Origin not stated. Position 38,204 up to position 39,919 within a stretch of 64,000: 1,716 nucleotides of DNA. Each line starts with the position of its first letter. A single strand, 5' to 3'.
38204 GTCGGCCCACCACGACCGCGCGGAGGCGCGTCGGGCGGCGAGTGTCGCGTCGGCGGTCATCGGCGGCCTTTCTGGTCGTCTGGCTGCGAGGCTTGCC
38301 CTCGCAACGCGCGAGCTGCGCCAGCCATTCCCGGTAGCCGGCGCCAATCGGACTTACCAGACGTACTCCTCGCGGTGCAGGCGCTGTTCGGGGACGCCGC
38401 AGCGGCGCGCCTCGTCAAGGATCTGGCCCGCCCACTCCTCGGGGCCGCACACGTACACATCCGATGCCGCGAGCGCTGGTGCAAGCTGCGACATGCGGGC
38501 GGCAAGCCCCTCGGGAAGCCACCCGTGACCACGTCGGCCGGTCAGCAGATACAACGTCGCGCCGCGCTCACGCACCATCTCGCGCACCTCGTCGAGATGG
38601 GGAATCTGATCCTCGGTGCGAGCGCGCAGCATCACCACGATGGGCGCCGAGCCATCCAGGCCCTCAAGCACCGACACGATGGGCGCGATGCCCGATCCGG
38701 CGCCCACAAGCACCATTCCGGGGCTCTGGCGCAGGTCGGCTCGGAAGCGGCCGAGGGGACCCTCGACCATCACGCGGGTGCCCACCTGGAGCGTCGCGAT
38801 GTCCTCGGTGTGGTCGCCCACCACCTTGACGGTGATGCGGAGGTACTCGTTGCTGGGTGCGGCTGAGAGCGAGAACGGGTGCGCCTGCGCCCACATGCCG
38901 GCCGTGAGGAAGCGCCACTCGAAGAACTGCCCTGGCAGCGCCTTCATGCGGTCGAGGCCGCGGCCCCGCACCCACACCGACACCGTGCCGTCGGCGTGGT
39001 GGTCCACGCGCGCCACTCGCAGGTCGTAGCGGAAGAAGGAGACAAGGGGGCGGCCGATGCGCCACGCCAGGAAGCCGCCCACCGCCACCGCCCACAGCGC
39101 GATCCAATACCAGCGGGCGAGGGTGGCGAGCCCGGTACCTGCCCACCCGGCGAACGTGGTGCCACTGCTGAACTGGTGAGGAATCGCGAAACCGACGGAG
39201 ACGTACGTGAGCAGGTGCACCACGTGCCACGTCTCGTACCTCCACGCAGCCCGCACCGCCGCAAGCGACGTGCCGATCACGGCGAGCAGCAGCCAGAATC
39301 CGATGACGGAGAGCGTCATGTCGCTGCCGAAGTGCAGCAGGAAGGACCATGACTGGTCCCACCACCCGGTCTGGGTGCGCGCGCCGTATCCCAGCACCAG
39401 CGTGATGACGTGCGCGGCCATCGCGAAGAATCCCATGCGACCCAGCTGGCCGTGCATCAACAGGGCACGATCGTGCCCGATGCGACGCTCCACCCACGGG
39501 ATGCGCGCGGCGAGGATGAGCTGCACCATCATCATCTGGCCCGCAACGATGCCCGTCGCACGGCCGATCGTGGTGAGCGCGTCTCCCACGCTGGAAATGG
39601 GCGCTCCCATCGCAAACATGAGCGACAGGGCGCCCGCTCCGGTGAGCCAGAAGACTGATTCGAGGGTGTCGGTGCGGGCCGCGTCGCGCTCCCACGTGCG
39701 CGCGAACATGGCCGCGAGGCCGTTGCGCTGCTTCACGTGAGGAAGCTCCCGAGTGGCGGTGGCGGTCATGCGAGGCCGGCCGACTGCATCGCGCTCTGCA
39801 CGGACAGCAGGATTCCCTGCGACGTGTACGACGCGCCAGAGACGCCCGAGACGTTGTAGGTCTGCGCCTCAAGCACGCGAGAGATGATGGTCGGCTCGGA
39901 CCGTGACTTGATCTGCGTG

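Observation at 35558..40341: Duplicated FMN-binding/NOX-like reductase modules with ApbE: a putative trans-membrane electron-export system inserted between rpsP and the ffh block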

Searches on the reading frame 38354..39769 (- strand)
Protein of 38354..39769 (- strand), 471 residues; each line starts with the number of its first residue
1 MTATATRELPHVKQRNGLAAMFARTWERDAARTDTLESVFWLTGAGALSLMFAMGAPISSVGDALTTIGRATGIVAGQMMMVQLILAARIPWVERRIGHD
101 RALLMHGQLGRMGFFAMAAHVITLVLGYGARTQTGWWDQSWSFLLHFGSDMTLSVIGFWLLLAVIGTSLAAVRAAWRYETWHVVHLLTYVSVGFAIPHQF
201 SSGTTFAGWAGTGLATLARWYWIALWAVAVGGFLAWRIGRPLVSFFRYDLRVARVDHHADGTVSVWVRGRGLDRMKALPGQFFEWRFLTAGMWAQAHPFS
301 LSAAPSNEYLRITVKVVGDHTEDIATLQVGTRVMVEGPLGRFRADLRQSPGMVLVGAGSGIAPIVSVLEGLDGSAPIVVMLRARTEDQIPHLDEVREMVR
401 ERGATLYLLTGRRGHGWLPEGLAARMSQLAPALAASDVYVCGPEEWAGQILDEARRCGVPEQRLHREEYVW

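Call 3: search_protein_families(library=pfam, proteins=[window:38354-39769:-], max_evalue=0.01)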
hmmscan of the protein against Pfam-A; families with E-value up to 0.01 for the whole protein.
window:38354-39769:- (471 aa): 3 families
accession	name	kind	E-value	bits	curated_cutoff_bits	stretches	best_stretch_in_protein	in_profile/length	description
PF01794.25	Ferric_reduct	-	2e-15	57.4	28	1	72-194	1-119/121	Ferric reductase like transmembrane component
PF00175.26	NAD_binding_1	-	1.7e-05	25.9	22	1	354-445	1-102/109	Oxidoreductase NAD-binding domain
PF08022.18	FAD_binding_8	-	3e-05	24.5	22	1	274-327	27-81/109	FAD-binding domain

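Call 4: search_protein_families(library=ncbifam, proteins=[window:38354-39769:-], max_evalue=0.01)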
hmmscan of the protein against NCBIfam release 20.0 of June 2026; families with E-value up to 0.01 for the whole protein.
window:38354-39769:- (471 aa): 17 families
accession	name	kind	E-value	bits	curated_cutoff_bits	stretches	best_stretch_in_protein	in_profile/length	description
NF009805.0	PRK13289.1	equivalog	1.3e-15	57.2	432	1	275-467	183-390/399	NO-inducible flavohemoprotein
NF000796.0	PRK00054.1-1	equivalog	3.6e-14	52.6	224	1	276-455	28-190/254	dihydroorotate dehydrogenase electron transfer subunit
NF040810.1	BenC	equivalog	1.3e-12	47.5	430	1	248-469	105-330/333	benzoate 1,2-dioxygenase electron transfer component BenC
NF007964.0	PRK10684.1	equivalog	7e-12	44.9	383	1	299-469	57-237/333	NADH oxidoreductase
TIGR02160.1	PA_CoA_Oxy5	hypoth_equivalog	4.4e-09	35.6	420.8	1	250-469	4-241/352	1,2-phenylacetyl-CoA epoxidase subunit PaaE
NF045803.1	MethMoxFADbindMmoC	equivalog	4.1e-08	32.4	500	1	326-469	190-340/343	aromatic/alkene monooxygenase hydroxylase FAD-binding subunit MmoC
NF004862.0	PRK06222.1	subfamily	2.1e-07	30.8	220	1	277-401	28-151/281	sulfide/dihydroorotate dehydrogenase-like FAD/NAD-binding protein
NF058606.1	GlBtMonoRdsGbcB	equivalog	3e-07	29.7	500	1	297-468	62-246/362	glycine betaine monooxygenase reductase subunit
TIGR02911.1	sulfite_red_B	equivalog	7.6e-07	28.5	288.6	1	276-369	30-119/261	anaerobic sulfite reductase subunit AsrB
NF000798.0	PRK00054.1-3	equivalog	1.4e-06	28.1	219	1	275-415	29-162/244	dihydroorotate dehydrogenase electron transfer subunit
NF009414.0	PRK12778.1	equivalog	2e-06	26.4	1103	1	300-400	48-150/752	bifunctional dihydroorotate dehydrogenase B NAD binding subunit/NADPH-dependent glutamate synthase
NF006220.0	PRK08345.1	subfamily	2.7e-06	26.9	395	1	278-396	44-164/294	cytochrome-c3 hydrogenase subunit gamma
NF040830.1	sulfhyd_ShyC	equivalog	1.3e-05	24.5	600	1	296-368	54-127/288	NAD(P)-dependent hydrogenase/sulfhydrogenase 2 subunit gamma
NF000799.0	PRK00054.1-4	equivalog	9.6e-05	21.6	314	1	250-398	7-158/258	dihydroorotate dehydrogenase electron transfer subunit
NF000797.0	PRK00054.1-2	equivalog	0.0008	18.7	270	1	264-370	31-137/267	dihydroorotate dehydrogenase electron transfer subunit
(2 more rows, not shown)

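Call 11: find_homologous_proteins(query=window:38354-39769:-, max_evalue=1e-10)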
Query window:38354-39769:- (471 aa): 1237 proteins with E <= 1e-10 among 8000 candidates; the best 120 are listed.
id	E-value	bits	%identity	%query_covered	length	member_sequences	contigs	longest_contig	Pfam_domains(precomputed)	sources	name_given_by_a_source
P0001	0.0e+0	1034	100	98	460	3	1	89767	PF01794.26,PF00175.27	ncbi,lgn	-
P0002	1.1e-230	785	77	94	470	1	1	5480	PF01794.26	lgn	-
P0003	7.5e-204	696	67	100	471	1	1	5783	PF01794.26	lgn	-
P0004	2.5e-199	681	67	94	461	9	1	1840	PF01794.26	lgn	-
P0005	9.2e-198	676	66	97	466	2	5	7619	PF01794.26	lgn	-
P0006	1.6e-197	675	67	94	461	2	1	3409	PF01794.26,PF08022.19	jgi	jgi:predicted ferric reductase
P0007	1.9e-197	675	67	94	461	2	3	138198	PF01794.26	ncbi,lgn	-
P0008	3.2e-197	674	67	94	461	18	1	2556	PF01794.26,PF00175.27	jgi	-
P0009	5.1e-197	674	67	94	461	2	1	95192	PF01794.26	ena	-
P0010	9.9e-197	673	66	96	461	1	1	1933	PF01794.26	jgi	-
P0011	1.4e-196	672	66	94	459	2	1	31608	PF01794.26,PF00175.27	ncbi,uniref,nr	ncbi:ferredoxin reductase family protein [Demequina sp.]|uniref:ferredoxin reductase family protein 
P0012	4.3e-196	671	66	94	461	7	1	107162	PF01794.26,PF08022.19,PF00175.27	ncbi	-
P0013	5.3e-196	670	67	94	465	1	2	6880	PF01794.26,PF08022.19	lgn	-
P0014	7.3e-196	670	67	94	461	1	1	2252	PF01794.26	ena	-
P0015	9.7e-196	669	66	94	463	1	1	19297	PF01794.26,PF00175.27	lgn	-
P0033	2.6e-190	651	64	94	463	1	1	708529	PF01794.26,PF00175.27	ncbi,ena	-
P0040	9.0e-181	620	61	96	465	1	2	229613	PF01794.26,PF00175.27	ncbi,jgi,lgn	-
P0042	2.5e-164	566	53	100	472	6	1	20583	PF01794.26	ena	-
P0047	1.6e-129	451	51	92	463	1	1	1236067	PF01794.26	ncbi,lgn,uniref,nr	ncbi:ferredoxin reductase family protein [Demequina pelophila]|uniref:ferredoxin reductase family pr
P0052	2.6e-125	437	48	93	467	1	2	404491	PF01794.26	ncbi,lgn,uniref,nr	ncbi:ferredoxin reductase family protein [Demequina mangrovi]|uniref:Predicted ferric reductase n=1 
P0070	1.7e-102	362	43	93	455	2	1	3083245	PF01794.26,PF08022.19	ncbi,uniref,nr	ncbi:ferredoxin reductase family protein [Demequina capsici]|uniref:Ferredoxin reductase family prot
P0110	9.5e-92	326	42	87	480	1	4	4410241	PF01794.26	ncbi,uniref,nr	ncbi:oxidoreductase [Sinomonas atrocyanea]|uniref:Oxidoreductase n=1 Tax=Sinomonas atrocyanea TaxID=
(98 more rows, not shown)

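Call 12: find_related_loci(query=window:38354-39769:-, collection=genome_contigs, flank=10000)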
Query window:38354-39769:- (471 aa) in genome_contigs; peptide patterns used: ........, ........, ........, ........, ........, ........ (x = any residue, [..] = any of these).
40 stretches matched a pattern; 10 encode a relative of the query (tblastn E <= 1e-3); 10 distinct loci.
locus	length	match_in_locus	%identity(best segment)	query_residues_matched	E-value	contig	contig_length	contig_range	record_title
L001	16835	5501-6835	66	27-471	0e+0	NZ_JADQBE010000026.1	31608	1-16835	MAG: Demequina sp. isolate Soudan_13_2 NODE_547_length_31608_cov_11.581941, whole genome shotgun sequence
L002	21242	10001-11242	39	40-471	1e-79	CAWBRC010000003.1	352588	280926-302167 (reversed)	MAG: uncultured Actinomycetota bacterium isolate MFD00392.bin.2.170 genome assembly, contig: contig_8833, whole genome s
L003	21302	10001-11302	39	45-471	5e-78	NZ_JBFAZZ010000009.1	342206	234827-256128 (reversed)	Actinoplanes sp. NPDC051475 NPDC051475_298_B1.ctg-0009, whole genome shotgun sequence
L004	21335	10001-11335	36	23-471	1e-76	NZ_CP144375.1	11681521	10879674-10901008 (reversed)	Kutzneria buriramensis strain DSM 45791 chromosome, complete genome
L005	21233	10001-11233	38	62-471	8e-75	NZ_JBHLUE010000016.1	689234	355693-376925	Plantactinospora siamensis strain TBRC 2205 GCM70007126_38, whole genome shotgun sequence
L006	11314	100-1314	39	66-471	7e-71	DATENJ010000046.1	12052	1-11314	MAG TPA_asm: Actinomycetes bacterium isolate SMAG_U8966 k141_475794, whole genome shotgun sequence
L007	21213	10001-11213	40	56-471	2e-65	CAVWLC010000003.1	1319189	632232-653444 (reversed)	MAG: uncultured Actinomycetota bacterium isolate MFD09368.bin.1.203 genome assembly, contig: contig_12698, whole genome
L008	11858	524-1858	36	23-471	4e-68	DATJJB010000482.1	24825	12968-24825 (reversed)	MAG TPA_asm: Kutzneria sp. isolate SMAG_U15554 k141_5459974, whole genome shotgun sequence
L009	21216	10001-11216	41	65-471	5e-65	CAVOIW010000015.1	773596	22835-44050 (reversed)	MAG: uncultured Actinomycetota bacterium isolate MFD10113.bin.2.52 genome assembly, contig: contig_9275, whole genome sh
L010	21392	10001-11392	37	4-471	3e-85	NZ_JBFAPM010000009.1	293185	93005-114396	Actinoplanes sp. NPDC049548 NPDC049548_49_B4.ctg-0009, whole genome shotgun sequence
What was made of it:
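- Tried and rejected: The genome_contigs scan returned only 10 loci, and only one was Demequina (call 12).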

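Call 13: find_encoding_contigs(protein=P0033, flank=10000, max_places=2)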
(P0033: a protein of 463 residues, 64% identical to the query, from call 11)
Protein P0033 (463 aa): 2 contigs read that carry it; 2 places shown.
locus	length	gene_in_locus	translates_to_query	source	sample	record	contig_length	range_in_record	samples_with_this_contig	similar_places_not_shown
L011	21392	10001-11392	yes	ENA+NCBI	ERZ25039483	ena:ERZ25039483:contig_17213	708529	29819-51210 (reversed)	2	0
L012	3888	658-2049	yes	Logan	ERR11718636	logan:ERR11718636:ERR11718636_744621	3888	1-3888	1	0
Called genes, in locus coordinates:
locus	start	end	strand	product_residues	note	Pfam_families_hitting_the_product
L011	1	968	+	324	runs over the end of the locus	-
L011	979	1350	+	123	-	PF02463:SMC_N, PF13304:AAA_21 (weak)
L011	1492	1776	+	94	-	-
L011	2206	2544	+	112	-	PF00448:SRP54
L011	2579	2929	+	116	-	PF00448:SRP54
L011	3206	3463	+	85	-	PF00909:Ammonium_transp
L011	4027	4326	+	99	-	PF00909:Ammonium_transp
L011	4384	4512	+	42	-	PF00909:Ammonium_transp (weak)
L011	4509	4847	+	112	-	PF00543:P-II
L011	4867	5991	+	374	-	-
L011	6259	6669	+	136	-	-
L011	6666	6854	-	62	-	-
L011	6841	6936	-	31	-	-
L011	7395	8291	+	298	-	PF00448:SRP54, PF02978:SRP_SPB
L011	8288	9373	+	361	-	PF01979:Amidohydro_1, PF07969:Amidohydro_3 (weak)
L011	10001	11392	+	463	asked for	PF01794:Ferric_reduct, PF00175:NAD_binding_1 (weak)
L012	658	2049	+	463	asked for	PF01794:Ferric_reduct, PF00175:NAD_binding_1 (weak)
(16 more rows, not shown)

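Call 14: find_encoding_contigs(protein=P0047, flank=10000, max_places=2)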
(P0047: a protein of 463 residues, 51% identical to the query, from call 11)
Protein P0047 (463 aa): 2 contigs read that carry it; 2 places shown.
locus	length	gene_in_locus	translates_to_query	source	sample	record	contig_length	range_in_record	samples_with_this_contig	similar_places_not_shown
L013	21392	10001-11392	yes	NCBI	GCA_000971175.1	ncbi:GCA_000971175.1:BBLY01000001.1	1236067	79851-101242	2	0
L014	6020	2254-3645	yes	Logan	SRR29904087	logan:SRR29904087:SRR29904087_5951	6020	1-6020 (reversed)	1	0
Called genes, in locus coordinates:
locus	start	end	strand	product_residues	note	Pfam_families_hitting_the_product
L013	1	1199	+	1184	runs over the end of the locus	PF02463:SMC_N, PF13175:AAA_15, PF13304:AAA_21 (weak), PF13476:AAA_23, PF13555:AAA_29 (weak), PF06470:SMC_hinge, PF13304:AAA_21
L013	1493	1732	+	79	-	-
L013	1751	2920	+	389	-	PF02881:SRP54_N, PF13604:AAA_30 (weak), PF00448:SRP54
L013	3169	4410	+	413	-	PF00909:Ammonium_transp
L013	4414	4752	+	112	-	PF00543:P-II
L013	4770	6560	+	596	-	PF01909:NTP_transf_2 (weak), PF08335:GlnD_UR_UTase, PF01966:HD (weak)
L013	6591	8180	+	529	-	PF02881:SRP54_N, PF00448:SRP54, PF01656:CbiA (faint), PF02978:SRP_SPB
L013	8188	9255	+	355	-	PF01979:Amidohydro_1, PF07969:Amidohydro_3 (weak)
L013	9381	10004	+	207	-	PF04205:FMN_bind (weak)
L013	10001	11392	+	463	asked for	PF01794:Ferric_reduct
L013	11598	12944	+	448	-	PF01794:Ferric_reduct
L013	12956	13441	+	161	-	-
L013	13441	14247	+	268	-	-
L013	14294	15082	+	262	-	PF02424:ApbE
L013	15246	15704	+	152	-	PF00886:Ribosomal_S16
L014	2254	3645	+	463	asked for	PF01794:Ferric_reduct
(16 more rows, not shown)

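Call 18: find_encoding_contigs(protein=P0052, flank=8000, max_places=1)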
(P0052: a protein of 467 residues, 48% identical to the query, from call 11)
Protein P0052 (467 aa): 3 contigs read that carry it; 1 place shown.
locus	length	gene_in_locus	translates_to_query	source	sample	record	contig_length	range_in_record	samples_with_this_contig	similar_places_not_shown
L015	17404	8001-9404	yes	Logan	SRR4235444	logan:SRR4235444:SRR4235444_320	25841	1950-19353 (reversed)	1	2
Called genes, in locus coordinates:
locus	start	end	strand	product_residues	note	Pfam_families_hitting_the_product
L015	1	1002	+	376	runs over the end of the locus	PF02881:SRP54_N, PF00448:SRP54, PF13604:AAA_30 (weak)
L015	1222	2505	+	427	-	PF00909:Ammonium_transp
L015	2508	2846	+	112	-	PF00543:P-II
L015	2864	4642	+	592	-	PF01909:NTP_transf_2 (weak), PF08335:GlnD_UR_UTase, PF01966:HD (weak)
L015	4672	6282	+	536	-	PF02881:SRP54_N, PF00448:SRP54, PF01656:CbiA (weak), PF02978:SRP_SPB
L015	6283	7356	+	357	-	PF01979:Amidohydro_1, PF07969:Amidohydro_3 (weak)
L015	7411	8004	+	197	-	PF04205:FMN_bind (weak)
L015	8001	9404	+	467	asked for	PF01794:Ferric_reduct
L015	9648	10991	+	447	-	PF01794:Ferric_reduct, PF08022:FAD_binding_8 (faint)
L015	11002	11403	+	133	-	PF04205:FMN_bind (weak)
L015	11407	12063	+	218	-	-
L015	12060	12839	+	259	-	PF02424:ApbE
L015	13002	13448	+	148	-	PF00886:Ribosomal_S16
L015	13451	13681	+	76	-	PF13083:KH_KhpA-B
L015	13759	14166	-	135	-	-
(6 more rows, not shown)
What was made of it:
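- Checked: Relatives also have 92-243 nt at this junction (calls 13, 14, 18).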

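Call 19: find_encoding_contigs(protein=P0070, flank=8000, max_places=1)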
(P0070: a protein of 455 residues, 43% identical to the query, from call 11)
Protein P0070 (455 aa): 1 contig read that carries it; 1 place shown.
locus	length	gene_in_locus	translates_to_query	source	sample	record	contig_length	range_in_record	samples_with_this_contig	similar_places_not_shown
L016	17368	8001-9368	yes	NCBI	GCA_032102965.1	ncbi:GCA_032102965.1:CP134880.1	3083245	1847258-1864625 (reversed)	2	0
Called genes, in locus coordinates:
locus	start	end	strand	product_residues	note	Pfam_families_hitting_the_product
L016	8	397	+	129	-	-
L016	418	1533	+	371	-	PF02881:SRP54_N, PF00448:SRP54, PF13604:AAA_30 (faint)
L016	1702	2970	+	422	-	PF00909:Ammonium_transp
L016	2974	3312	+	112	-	PF00543:P-II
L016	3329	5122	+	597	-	PF08335:GlnD_UR_UTase (weak), PF01966:HD (weak)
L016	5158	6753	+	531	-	PF02881:SRP54_N, PF00448:SRP54, PF02978:SRP_SPB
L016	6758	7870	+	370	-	PF01979:Amidohydro_1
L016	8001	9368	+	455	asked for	PF01794:Ferric_reduct, PF08022:FAD_binding_8 (weak)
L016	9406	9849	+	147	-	-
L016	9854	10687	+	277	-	PF02424:ApbE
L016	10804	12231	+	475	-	PF01794:Ferric_reduct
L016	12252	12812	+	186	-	PF04205:FMN_bind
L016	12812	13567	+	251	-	PF02424:ApbE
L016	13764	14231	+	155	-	PF00886:Ribosomal_S16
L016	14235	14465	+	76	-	PF13083:KH_KhpA-B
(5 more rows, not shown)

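Call 20: find_encoding_contigs(protein=P0110, flank=8000, max_places=1)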
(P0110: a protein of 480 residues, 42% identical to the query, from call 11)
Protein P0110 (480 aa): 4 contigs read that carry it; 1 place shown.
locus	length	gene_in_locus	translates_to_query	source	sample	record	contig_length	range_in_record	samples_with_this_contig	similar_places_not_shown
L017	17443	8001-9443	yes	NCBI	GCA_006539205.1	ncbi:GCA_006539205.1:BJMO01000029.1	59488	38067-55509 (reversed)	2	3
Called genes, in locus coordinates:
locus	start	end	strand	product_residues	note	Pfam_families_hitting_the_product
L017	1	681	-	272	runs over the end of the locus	PF07722:Peptidase_C26, PF00117:GATase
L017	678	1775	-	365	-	PF13409:GST_N_2 (weak), PF13410:GST_C_2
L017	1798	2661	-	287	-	PF00528:BPD_transp_1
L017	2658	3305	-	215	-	PF00528:BPD_transp_1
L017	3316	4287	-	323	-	PF00497:SBP_bac_3, PF10613:Lig_chan-Glu_bd (faint)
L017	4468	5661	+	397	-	PF01546:Peptidase_M20, PF07687:M20_dimer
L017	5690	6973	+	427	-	PF00083:Sugar_tr, PF07690:MFS_1, PF00083:Sugar_tr, PF07690:MFS_1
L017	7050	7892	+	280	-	PF00378:ECH_1, PF16113:ECH_2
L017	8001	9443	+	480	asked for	PF01794:Ferric_reduct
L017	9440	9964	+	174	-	-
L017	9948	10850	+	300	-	PF02424:ApbE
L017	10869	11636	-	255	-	PF00657:Lipase_GDSL, PF13472:Lipase_GDSL_2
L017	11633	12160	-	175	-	PF22381:Staph_reg_Sar_Rot (weak), PF01047:MarR, PF12802:MarR_2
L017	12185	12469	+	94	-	PF03795:YCII (weak)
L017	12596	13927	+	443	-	PF04185:Phosphoesterase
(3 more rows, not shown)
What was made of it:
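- The same system sits at other genomic positions in Sinomonas, Actinoplanes and Kutzneria (calls 12, 20).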
